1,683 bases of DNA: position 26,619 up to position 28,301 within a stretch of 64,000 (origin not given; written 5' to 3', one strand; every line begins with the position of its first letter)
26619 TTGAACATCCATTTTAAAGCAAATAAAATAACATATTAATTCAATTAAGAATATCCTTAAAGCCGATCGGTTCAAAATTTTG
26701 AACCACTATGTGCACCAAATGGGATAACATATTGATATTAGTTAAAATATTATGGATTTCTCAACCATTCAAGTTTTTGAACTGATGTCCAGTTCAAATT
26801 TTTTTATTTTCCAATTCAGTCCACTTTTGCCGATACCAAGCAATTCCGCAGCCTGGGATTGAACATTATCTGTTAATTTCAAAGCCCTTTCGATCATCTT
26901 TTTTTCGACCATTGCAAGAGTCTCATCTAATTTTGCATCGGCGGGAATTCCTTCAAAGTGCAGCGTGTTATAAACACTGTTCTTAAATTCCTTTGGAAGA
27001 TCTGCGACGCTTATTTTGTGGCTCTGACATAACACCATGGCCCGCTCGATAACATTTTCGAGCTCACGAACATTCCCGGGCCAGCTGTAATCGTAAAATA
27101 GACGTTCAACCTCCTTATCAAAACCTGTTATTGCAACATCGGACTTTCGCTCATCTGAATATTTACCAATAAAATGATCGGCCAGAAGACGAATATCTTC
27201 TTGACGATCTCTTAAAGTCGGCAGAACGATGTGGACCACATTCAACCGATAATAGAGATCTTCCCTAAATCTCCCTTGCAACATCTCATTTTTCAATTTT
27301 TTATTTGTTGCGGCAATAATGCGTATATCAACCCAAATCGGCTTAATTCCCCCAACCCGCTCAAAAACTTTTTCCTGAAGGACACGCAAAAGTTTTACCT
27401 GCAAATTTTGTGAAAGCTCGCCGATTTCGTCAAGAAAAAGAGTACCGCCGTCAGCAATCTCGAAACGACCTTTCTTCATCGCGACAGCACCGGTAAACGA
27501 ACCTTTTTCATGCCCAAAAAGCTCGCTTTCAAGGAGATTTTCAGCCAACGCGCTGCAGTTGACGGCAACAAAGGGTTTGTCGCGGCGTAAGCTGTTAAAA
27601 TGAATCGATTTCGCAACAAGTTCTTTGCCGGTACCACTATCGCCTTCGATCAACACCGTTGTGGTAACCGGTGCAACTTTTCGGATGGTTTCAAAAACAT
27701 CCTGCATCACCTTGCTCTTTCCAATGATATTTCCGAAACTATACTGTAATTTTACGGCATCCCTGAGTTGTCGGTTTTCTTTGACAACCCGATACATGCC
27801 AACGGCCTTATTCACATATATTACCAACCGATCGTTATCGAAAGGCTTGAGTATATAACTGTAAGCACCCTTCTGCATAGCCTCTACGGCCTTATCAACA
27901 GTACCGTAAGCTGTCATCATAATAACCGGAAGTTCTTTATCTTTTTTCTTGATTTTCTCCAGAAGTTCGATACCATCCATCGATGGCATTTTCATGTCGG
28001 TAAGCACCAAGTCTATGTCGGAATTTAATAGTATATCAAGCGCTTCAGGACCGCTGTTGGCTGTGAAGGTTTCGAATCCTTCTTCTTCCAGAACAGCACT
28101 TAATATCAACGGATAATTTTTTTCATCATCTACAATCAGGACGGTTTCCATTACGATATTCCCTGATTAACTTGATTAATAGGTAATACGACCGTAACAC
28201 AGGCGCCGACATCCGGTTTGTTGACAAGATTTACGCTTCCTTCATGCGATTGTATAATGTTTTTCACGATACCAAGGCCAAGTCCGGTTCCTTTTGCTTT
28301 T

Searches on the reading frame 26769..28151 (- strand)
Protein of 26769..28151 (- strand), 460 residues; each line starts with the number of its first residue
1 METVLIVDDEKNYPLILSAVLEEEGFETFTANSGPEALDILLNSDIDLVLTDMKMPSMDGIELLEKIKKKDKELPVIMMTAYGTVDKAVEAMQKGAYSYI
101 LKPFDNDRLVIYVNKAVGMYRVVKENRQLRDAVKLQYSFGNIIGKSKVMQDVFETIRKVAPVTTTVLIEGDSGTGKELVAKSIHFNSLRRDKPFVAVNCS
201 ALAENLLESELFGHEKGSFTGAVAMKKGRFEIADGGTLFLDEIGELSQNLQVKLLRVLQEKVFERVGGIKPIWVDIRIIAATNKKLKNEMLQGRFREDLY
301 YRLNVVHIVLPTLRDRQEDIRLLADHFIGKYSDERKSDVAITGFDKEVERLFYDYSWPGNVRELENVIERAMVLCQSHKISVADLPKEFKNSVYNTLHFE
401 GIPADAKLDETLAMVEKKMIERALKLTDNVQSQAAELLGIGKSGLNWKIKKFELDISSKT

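Call 6: search_protein_families(library=pfam, proteins=[window:26769-28151:-])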
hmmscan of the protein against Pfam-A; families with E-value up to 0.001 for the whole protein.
window:26769-28151:- (460 aa): 7 families
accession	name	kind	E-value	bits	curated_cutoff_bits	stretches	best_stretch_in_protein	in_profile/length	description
PF00158.32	Sigma54_activat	-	3.1e-72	242.1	20.2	1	142-308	1-167/168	Sigma-54 interaction domain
PF00072.30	Response_reg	-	2.7e-32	111.7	30.2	1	4-113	1-110/111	Response regulator receiver domain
PF25601.1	AAA_lid_14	-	6.5e-27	93.6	27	1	314-392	1-77/87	AAA+ ATPase lid domain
PF14532.12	Sigma54_activ_2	-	7e-21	75.3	25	1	143-313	1-138/138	Sigma-54 interaction domain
PF02954.25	HTH_8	-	1.3e-11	44.5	22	1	411-452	1-42/42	Bacterial regulatory protein, Fis family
PF07728.20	AAA_5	-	5e-08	33.5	22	1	166-285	2-124/139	AAA domain (dynein-related subfamily)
PF00004.35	AAA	-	1.2e-05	26.1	21.2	1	166-300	1-128/131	ATPase family associated with various cellular activities (AAA)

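Call 9: find_related_loci(query=window:26769-28151:-, collection=genome_contigs, flank=6000)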
Query window:26769-28151:- (460 aa) in genome_contigs; peptide patterns used: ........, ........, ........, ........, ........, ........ (x = any residue, [..] = any of these).
600 stretches matched a pattern (row limit reached: there are more); 600 encode a relative of the query (tblastn E <= 1e-3); the best 80 are kept; 80 distinct loci.
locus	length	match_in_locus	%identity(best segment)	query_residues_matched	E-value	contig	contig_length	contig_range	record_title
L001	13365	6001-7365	77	1-455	0e+0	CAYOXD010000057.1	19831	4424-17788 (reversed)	MAG TPA_asm: uncultured Desulfobacterales bacterium isolate binchicken_co224_209 genome assembly, contig: NODE_2475_leng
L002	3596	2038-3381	52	3-446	1e-153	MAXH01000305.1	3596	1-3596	MAG: Desulfobulbaceae bacterium S3730MH12 k99_856393, whole genome shotgun sequence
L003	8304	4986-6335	51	4-454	7e-145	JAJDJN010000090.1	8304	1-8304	Desulfovibrio sp. OttesenSCG-928-A18 AH-928-A18_NODE_90, whole genome shotgun sequence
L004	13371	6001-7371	52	1-454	1e-154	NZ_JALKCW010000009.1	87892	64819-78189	Hydrosulfovibrio ferrireducens strain CB1MN k141_26, whole genome shotgun sequence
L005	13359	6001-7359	47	1-454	4e-137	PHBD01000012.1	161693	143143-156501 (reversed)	MAG: Deltaproteobacteria bacterium HGW-Deltaproteobacteria-19 bjp_ig2102_scaffold_248, whole genome shotgun sequence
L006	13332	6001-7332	48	3-452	1e-132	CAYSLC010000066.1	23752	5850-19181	MAG TPA_asm: uncultured Desulfobacteraceae bacterium isolate binchicken_co15_57 genome assembly, contig: NODE_1017_lengt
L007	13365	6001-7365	48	1-452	3e-131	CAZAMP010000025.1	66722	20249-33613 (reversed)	MAG TPA_asm: uncultured bacterium isolate SRP077602_co10_281 genome assembly, contig: NODE_1144_length_66722_cov_11.4222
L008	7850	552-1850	50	4-445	2e-130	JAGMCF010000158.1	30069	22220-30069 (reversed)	MAG: Candidatus Cloacimonadota bacterium isolate RS_16_45 ZL425.bin.45.fa_158, whole genome shotgun sequence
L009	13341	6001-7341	46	3-457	4e-130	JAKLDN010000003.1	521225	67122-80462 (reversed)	MAG: Spirochaetes bacterium isolate RA.bin110 RA.bin110_3, whole genome shotgun sequence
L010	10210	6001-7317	47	4-452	1e-129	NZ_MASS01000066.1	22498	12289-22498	Desulfosporosinus sp. BG contig00066, whole genome shotgun sequence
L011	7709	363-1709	47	4-454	4e-129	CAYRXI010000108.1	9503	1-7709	MAG TPA_asm: uncultured Candidatus Sumerlaeota bacterium isolate binchicken_co40_80 genome assembly, contig: NODE_3300_l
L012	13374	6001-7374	55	1-454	8e-161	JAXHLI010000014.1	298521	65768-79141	MAG: Desulfurivibrio sp. isolate Salar_de_Ascotan_soil_MAG_ASO12 contig_9101_polypolish, whole genome shotgun sequence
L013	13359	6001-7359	45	3-459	8e-128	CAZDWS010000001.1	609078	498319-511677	MAG TPA_asm: uncultured Geobacteraceae bacterium isolate SRP302447_co3_257 genome assembly, contig: NODE_24_length_60907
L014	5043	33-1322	49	25-454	2e-128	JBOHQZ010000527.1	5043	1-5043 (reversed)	MAG: bacterium isolate SD8033_maxbin2.bin.2_sub NODE_6578_length_5043_cov_2.711758, whole genome shotgun sequence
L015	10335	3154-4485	48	4-455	3e-127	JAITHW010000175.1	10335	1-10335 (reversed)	MAG: Treponema sp. isolate Pc512_bin91 k119_2836314, whole genome shotgun sequence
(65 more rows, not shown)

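Call 14: search_protein_families(library=ncbifam, proteins=[window:26769-28151:-], max_evalue=0.00001)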
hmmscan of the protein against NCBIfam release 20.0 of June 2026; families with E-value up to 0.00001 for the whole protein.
window:26769-28151:- (460 aa): 112 families (the best 25 are shown)
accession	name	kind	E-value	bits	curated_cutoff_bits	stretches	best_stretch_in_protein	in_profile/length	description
NF008469.0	PRK11361.1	equivalog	5e-156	520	714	1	2-455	5-457/461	acetoacetate metabolism transcriptional regulator AtoC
TIGR01818.1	ntrC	equivalog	1.5e-136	455.8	558.6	1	4-451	1-462/463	nitrogen regulation protein NR(I)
NF007689.0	PRK10365.1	equivalog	1.2e-125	419.8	760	1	4-449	8-439/441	sigma-54-dependent response regulator transcription factor ZraR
TIGR02915.1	PEP_resp_reg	equivalog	2.4e-123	412.3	502.6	1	4-454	1-444/445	PEP-CTERM-box response regulator transcription factor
NF008176.1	PRK10923.1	equivalog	2e-119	399.2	620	1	3-453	5-467/469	nitrogen regulation protein NR(I)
NF041946.1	LuxO_transreg_Vib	equivalog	3.3e-118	395.4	800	1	16-453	11-461/463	quorum-sensing sigma-54 dependent transcriptional regulator LuxO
TIGR01817.1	nifA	equivalog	1.8e-114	383.4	528.85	1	133-402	189-454/534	nif-specific transcriptional activator NifA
NF051870.1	NAssimRespRegNtrX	equivalog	3.2e-114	382.3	600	1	2-451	2-449/452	nitrogen assimilation response regulator NtrX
NF011695.0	PRK15115.1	equivalog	2.5e-112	375.9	763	1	3-456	8-440/445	two-component system response regulator GlrR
NF041552.1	TF_PrdR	equivalog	1.3e-110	370.5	795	1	136-452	263-576/577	sigma-54 dependent transcriptional regulator PrdR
NF038308.1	RNA_repair_RtcR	equivalog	2.8e-102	343.2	650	1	84-443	122-502/530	RNA repair transcriptional activator RtcR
NF050807.1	TransRegFlbDCaul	equivalog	1.7e-100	337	750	1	28-453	27-439/454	sigma-54-dependent transcriptional regulator FlbD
NF049963.1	RespRegFlgRCampy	domain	1.6e-99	333.7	750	1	4-454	3-429/429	fla regulon two-component system response regulator FlgR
NF003451.0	PRK05022.1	equivalog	3.3e-99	332.9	476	1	134-454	184-510/512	nitric oxide reductase transcriptional regulator NorR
TIGR02329.1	propionate_PrpR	equivalog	6.8e-90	302.2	499.2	1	127-448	199-523/526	propionate catabolism operon regulatory protein PrpR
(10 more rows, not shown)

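Call 16: find_homologous_proteins(query=window:26769-28151:-, max_evalue=1e-100)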
Query window:26769-28151:- (460 aa): 7346 proteins with E <= 1e-100 among 8000 candidates; the best 120 are listed.
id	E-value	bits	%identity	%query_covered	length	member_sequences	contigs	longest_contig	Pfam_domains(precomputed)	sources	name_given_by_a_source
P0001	1.3e-290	981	98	100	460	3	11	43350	PF00158.33,PF25601.2,PF02954.26,PF00004.36,PF14532.13,PF07728.21,PF00072.31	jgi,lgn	-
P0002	4.5e-290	979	98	100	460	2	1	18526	PF00158.33,PF25601.2,PF02954.26,PF00004.36,PF14532.13,PF07728.21,PF00072.31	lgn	-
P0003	8.8e-285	962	95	100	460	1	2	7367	PF00158.33,PF25601.2,PF02954.26,PF00004.36,PF14532.13,PF07728.21,PF00072.31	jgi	-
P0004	2.6e-277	937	92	100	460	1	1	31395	PF00158.33,PF25601.2,PF02954.26,PF00004.36,PF14532.13,PF07728.21,PF00072.31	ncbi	-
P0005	8.6e-266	899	88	100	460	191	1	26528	PF00158.33,PF25601.2,PF02954.26,PF00004.36,PF14532.13,PF07728.21,PF00072.31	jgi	jgi:two-component system NtrC family response regulator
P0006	2.1e-264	895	88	100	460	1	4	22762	PF00158.33,PF25601.2,PF02954.26,PF00004.36,PF14532.13,PF07728.21,PF00072.31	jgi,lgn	jgi:two-component system NtrC family response regulator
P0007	5.2e-263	890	87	100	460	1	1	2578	PF00158.33,PF25601.2,PF02954.26,PF00004.36,PF14532.13,PF07728.21,PF00072.31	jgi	jgi:two-component system NtrC family response regulator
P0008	4.2e-262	887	87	100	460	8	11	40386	PF00158.33,PF25601.2,PF02954.26,PF00004.36,PF14532.13,PF07728.21,PF00072.31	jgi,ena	jgi:two-component system NtrC family response regulator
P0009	1.1e-260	883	86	100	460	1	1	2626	PF00158.33,PF25601.2,PF02954.26,PF00004.36,PF14532.13,PF07728.21,PF00072.31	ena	-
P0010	1.4e-260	882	87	100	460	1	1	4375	PF00158.33,PF25601.2,PF02954.26,PF00004.36,PF14532.13,PF07728.21,PF00072.31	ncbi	ncbi:MAG: sigma-54 dependent transcriptional regulator [Desulfobacterales bacterium]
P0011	6.9e-260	880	87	100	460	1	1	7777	PF00158.33,PF25601.2,PF02954.26,PF14532.13,PF07728.21,PF00072.31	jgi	jgi:two-component system NtrC family response regulator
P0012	1.1e-259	879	86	100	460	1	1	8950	PF00158.33,PF25601.2,PF02954.26,PF00004.36,PF14532.13,PF07728.21,PF00072.31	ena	-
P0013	1.4e-259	879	86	100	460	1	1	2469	PF00158.33,PF25601.2,PF02954.26,PF00004.36,PF14532.13,PF07728.21,PF00072.31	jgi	jgi:two-component system, NtrC family, response regulator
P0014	1.5e-259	879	86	100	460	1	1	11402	PF00158.33,PF25601.2,PF02954.26,PF14532.13,PF07728.21,PF00072.31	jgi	-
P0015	1.5e-259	879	86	100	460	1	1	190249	PF00158.33,PF25601.2,PF02954.26,PF00004.36,PF14532.13,PF07728.21,PF00072.31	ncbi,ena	-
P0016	1.5e-259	879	85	100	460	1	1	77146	PF00158.33,PF25601.2,PF02954.26,PF00004.36,PF14532.13,PF07728.21,PF00072.31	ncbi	-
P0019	2.1e-259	878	86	100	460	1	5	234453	PF00158.33,PF25601.2,PF02954.26,PF00004.36,PF14532.13,PF07728.21,PF00072.31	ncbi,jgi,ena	jgi:two-component system NtrC family response regulator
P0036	3.4e-256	868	85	100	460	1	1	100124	PF00158.33,PF25601.2,PF02954.26,PF00004.36,PF14532.13,PF07728.21,PF00072.31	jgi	jgi:two-component system, NtrC family, response regulator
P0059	2.1e-251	852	83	100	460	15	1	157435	PF00158.33,PF25601.2,PF02954.26,PF00004.36,PF14532.13,PF07728.21,PF00072.31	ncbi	-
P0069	3.2e-250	848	83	100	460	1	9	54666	PF00158.33,PF25601.2,PF02954.26,PF14532.13,PF07728.21,PF00072.31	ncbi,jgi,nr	ncbi:MAG: sigma-54-dependent Fis family transcriptional regulator [Deltaproteobacteria bacterium]|jg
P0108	1.9e-247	839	82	100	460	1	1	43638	PF00158.33,PF07724.21,PF25601.2,PF02954.26,PF00004.36,PF14532.13,PF07728.21,PF00072.31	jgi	jgi:two-component system NtrC family response regulator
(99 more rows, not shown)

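Call 17: find_related_loci(query=window:26769-28151:-, collection=metagenome_contigs, flank=4000)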
Query window:26769-28151:- (460 aa) in metagenome_contigs; peptide patterns used: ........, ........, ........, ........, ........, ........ (x = any residue, [..] = any of these).
600 stretches matched a pattern (row limit reached: there are more); 600 encode a relative of the query (tblastn E <= 1e-3); the best 80 are kept; 80 distinct loci.
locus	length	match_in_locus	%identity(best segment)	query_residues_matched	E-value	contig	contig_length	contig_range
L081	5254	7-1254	76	44-459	0e+0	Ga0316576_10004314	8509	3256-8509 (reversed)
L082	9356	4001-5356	56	1-454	8e-166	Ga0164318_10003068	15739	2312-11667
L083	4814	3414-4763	50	4-454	4e-142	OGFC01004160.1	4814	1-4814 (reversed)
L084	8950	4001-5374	47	3-458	1e-135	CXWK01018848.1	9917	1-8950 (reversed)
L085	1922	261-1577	51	4-454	7e-145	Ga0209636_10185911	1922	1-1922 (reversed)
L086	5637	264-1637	47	4-459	1e-133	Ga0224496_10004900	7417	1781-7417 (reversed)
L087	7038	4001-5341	47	4-455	5e-130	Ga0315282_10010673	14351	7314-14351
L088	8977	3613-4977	47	1-454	2e-128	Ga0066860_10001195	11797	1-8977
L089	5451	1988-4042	46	4-454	6e-127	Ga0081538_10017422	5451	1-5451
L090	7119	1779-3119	47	3-452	4e-126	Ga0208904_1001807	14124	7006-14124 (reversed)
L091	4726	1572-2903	49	3-460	5e-127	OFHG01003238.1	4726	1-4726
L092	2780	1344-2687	46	4-454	1e-131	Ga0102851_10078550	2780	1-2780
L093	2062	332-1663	47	4-454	4e-134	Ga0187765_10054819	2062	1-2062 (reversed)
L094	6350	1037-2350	46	4-449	2e-124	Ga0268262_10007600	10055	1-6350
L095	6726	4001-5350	47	1-452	1e-124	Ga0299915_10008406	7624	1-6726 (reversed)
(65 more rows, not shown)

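Call 18: find_encoding_contigs(protein=P0001, flank=3000, max_places=4)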
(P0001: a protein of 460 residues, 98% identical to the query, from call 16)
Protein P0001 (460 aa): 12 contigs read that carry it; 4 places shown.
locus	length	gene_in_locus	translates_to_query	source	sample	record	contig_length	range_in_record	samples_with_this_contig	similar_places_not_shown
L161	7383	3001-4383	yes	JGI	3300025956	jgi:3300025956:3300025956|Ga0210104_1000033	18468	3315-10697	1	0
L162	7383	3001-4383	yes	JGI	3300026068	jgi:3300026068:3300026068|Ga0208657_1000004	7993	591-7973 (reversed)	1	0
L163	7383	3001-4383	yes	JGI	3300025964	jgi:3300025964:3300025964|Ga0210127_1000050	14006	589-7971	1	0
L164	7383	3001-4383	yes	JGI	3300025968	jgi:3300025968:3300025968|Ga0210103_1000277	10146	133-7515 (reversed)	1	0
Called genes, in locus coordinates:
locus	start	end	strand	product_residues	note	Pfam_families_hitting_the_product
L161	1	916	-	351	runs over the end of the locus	PF11104:PilM_2, PF14450:FtsA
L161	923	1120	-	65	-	PF01381:HTH_3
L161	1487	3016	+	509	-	PF00512:HisKA, PF02518:HATPase_c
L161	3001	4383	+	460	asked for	PF00072:Response_reg, PF00004:AAA (faint), PF00158:Sigma54_activat, PF14532:Sigma54_activ_2, PF07728:AAA_5, PF25601:AAA_lid_14, PF02954:HTH_8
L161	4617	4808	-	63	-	-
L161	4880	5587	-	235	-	PF09976:TPR_21 (weak), PF13424:TPR_12 (faint), PF13174:TPR_6 (faint), PF13181:TPR_8 (faint), PF07719:TPR_2 (faint), PF13432:TPR_16 (faint), PF00515:TPR_1 (faint), PF13176:TPR_7 (faint)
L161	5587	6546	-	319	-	PF00294:PfkB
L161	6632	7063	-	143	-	PF06347:SH3_4, PF08239:SH3_3, PF07653:SH3_2 (faint), PF18348:SH3_16 (faint), PF06347:SH3_4, PF08239:SH3_3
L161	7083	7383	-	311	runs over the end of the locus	PF04055:Radical_SAM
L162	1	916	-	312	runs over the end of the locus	?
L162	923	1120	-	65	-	PF01381:HTH_3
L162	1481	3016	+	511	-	PF00512:HisKA, PF02518:HATPase_c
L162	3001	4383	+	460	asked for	PF00072:Response_reg, PF00004:AAA (faint), PF00158:Sigma54_activat, PF14532:Sigma54_activ_2, PF07728:AAA_5, PF25601:AAA_lid_14, PF02954:HTH_8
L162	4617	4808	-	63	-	-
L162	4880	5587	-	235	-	PF09976:TPR_21 (weak), PF13424:TPR_12 (faint), PF13174:TPR_6 (faint), PF13181:TPR_8 (faint), PF07719:TPR_2 (faint), PF13432:TPR_16 (faint), PF00515:TPR_1 (faint), PF13176:TPR_7 (faint)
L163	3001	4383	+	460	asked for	PF00072:Response_reg, PF00004:AAA (faint), PF00158:Sigma54_activat, PF14532:Sigma54_activ_2, PF07728:AAA_5, PF25601:AAA_lid_14, PF02954:HTH_8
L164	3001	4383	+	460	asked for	PF00072:Response_reg, PF00004:AAA (faint), PF00158:Sigma54_activat, PF14532:Sigma54_activ_2, PF07728:AAA_5, PF25601:AAA_lid_14, PF02954:HTH_8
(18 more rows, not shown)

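Call 19: find_encoding_contigs(protein=P0004, flank=3000, max_places=3)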
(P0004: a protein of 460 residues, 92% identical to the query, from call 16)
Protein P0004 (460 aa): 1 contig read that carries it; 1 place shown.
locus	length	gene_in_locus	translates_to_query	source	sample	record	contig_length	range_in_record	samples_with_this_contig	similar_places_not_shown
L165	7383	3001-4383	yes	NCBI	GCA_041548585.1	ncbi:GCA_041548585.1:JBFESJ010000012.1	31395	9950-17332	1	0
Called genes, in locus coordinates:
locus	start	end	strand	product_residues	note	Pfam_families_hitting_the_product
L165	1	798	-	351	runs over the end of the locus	PF11104:PilM_2, PF14450:FtsA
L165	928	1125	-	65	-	PF13560:HTH_31 (weak), PF01381:HTH_3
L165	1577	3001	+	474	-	PF00512:HisKA, PF02518:HATPase_c, PF14501:HATPase_c_5 (faint)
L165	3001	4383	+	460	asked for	PF00072:Response_reg, PF00158:Sigma54_activat, PF14532:Sigma54_activ_2, PF00004:AAA (weak), PF07728:AAA_5, PF25601:AAA_lid_14, PF02954:HTH_8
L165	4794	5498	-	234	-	PF09976:TPR_21 (weak), PF13428:TPR_14 (faint), PF07719:TPR_2 (faint), PF13174:TPR_6 (faint), PF13181:TPR_8 (faint), PF13424:TPR_12 (faint), PF13432:TPR_16 (faint), PF13176:TPR_7 (faint), +1 more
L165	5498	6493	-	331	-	PF00294:PfkB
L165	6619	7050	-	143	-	PF06347:SH3_4, PF08239:SH3_3, PF06347:SH3_4, PF08239:SH3_3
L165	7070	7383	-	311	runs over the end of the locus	PF04055:Radical_SAM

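Call 20: find_encoding_contigs(protein=P0008, flank=3000, max_places=6)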
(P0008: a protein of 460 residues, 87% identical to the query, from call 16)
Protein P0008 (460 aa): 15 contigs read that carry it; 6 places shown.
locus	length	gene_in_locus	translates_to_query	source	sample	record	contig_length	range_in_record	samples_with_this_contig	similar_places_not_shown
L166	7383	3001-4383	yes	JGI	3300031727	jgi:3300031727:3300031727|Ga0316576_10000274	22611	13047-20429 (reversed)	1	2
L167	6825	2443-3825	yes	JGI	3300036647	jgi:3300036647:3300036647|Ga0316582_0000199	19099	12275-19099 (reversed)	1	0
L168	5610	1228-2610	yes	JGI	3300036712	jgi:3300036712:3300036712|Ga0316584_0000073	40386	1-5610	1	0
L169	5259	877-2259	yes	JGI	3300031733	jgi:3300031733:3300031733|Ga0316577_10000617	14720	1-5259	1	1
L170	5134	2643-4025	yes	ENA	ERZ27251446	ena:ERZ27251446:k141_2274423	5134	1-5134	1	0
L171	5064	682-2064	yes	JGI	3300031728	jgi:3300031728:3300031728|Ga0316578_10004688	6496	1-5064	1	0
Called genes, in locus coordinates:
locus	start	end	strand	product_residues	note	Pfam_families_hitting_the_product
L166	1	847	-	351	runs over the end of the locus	PF11104:PilM_2, PF14450:FtsA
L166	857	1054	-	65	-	PF01381:HTH_3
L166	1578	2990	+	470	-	PF00512:HisKA, PF02518:HATPase_c, PF14501:HATPase_c_5 (weak)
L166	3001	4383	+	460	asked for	PF00072:Response_reg, PF00158:Sigma54_activat, PF14532:Sigma54_activ_2, PF00004:AAA (weak), PF07728:AAA_5, PF25601:AAA_lid_14, PF02954:HTH_8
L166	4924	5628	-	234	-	PF13432:TPR_16 (faint), PF09976:TPR_21 (weak), PF07719:TPR_2 (faint), PF13174:TPR_6 (faint), PF13424:TPR_12 (faint), PF13176:TPR_7 (faint), PF13428:TPR_14 (faint), PF14559:TPR_19 (faint), +2 more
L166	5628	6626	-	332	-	PF00294:PfkB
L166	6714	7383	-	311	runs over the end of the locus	PF04055:Radical_SAM (weak)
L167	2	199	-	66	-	?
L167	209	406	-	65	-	PF01381:HTH_3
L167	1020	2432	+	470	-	PF00512:HisKA, PF02518:HATPase_c, PF14501:HATPase_c_5 (weak)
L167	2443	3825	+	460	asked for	PF00072:Response_reg, PF00158:Sigma54_activat, PF14532:Sigma54_activ_2, PF00004:AAA (weak), PF07728:AAA_5, PF25601:AAA_lid_14, PF02954:HTH_8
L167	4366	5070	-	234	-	PF13432:TPR_16 (faint), PF09976:TPR_21 (weak), PF07719:TPR_2 (faint), PF13174:TPR_6 (faint), PF13424:TPR_12 (faint), PF13176:TPR_7 (faint), PF13428:TPR_14 (faint), PF14559:TPR_19 (faint), +2 more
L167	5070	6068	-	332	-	PF00294:PfkB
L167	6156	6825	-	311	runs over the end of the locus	PF04055:Radical_SAM (weak)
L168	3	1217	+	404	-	PF00512:HisKA, PF02518:HATPase_c, PF14501:HATPase_c_5 (weak)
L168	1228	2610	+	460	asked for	PF00072:Response_reg, PF00158:Sigma54_activat, PF14532:Sigma54_activ_2, PF00004:AAA (weak), PF07728:AAA_5, PF25601:AAA_lid_14, PF02954:HTH_8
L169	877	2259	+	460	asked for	PF00072:Response_reg, PF00158:Sigma54_activat, PF14532:Sigma54_activ_2, PF00004:AAA (weak), PF07728:AAA_5, PF25601:AAA_lid_14, PF02954:HTH_8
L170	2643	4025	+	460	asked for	PF00072:Response_reg, PF00158:Sigma54_activat, PF14532:Sigma54_activ_2, PF00004:AAA (weak), PF07728:AAA_5, PF25601:AAA_lid_14, PF02954:HTH_8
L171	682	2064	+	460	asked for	PF00072:Response_reg, PF00158:Sigma54_activat, PF14532:Sigma54_activ_2, PF00004:AAA (weak), PF07728:AAA_5, PF25601:AAA_lid_14, PF02954:HTH_8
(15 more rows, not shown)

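Call 23: find_encoding_contigs(protein=P0019, flank=10000, max_places=3)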
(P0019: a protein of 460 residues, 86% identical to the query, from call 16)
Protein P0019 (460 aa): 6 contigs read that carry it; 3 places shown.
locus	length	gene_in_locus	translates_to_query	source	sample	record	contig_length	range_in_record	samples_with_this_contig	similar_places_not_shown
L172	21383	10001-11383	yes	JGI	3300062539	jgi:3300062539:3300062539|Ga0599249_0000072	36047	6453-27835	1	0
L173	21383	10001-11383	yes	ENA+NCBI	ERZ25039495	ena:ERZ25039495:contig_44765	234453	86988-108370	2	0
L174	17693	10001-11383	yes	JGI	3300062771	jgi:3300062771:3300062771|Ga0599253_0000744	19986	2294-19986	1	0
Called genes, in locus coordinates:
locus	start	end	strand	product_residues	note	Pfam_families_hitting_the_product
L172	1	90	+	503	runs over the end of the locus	PF00291:PALP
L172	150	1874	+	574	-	PF01476:LysM (faint)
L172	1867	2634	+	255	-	PF13424:TPR_12 (weak), PF13424:TPR_12, PF00515:TPR_1, PF13432:TPR_16, PF13414:TPR_11, PF14559:TPR_19, PF13424:TPR_12, PF13432:TPR_16, +20 more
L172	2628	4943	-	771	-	PF11741:AMIN (faint), PF07660:STN, PF21305:type_II_gspD_N0, PF03958:Secretin_N, PF00263:Secretin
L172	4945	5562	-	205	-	PF04351:PilP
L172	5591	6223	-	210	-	PF04350:PilO, PF10741:T2SSM_b (weak)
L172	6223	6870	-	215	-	PF05137:PilN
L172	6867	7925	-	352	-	PF11104:PilM_2, PF14450:FtsA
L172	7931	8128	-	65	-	PF12844:HTH_19 (weak), PF01381:HTH_3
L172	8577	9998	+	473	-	PF00512:HisKA, PF02518:HATPase_c, PF14501:HATPase_c_5 (weak)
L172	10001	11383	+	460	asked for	PF00072:Response_reg, PF00158:Sigma54_activat, PF14532:Sigma54_activ_2, PF00004:AAA (weak), PF07728:AAA_5, PF25601:AAA_lid_14, PF02954:HTH_8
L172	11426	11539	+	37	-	-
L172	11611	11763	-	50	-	-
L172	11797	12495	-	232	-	PF09976:TPR_21 (weak), PF13424:TPR_12 (faint), PF13428:TPR_14 (faint), PF00515:TPR_1 (faint), PF07719:TPR_2 (faint), PF13181:TPR_8 (faint), PF13432:TPR_16 (faint), PF13174:TPR_6 (weak), +1 more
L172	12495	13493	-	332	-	PF00294:PfkB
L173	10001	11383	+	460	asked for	PF00072:Response_reg, PF00158:Sigma54_activat, PF14532:Sigma54_activ_2, PF00004:AAA (weak), PF07728:AAA_5, PF25601:AAA_lid_14, PF02954:HTH_8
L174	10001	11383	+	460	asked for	PF00072:Response_reg, PF00158:Sigma54_activat, PF14532:Sigma54_activ_2, PF00004:AAA (weak), PF07728:AAA_5, PF25601:AAA_lid_14, PF02954:HTH_8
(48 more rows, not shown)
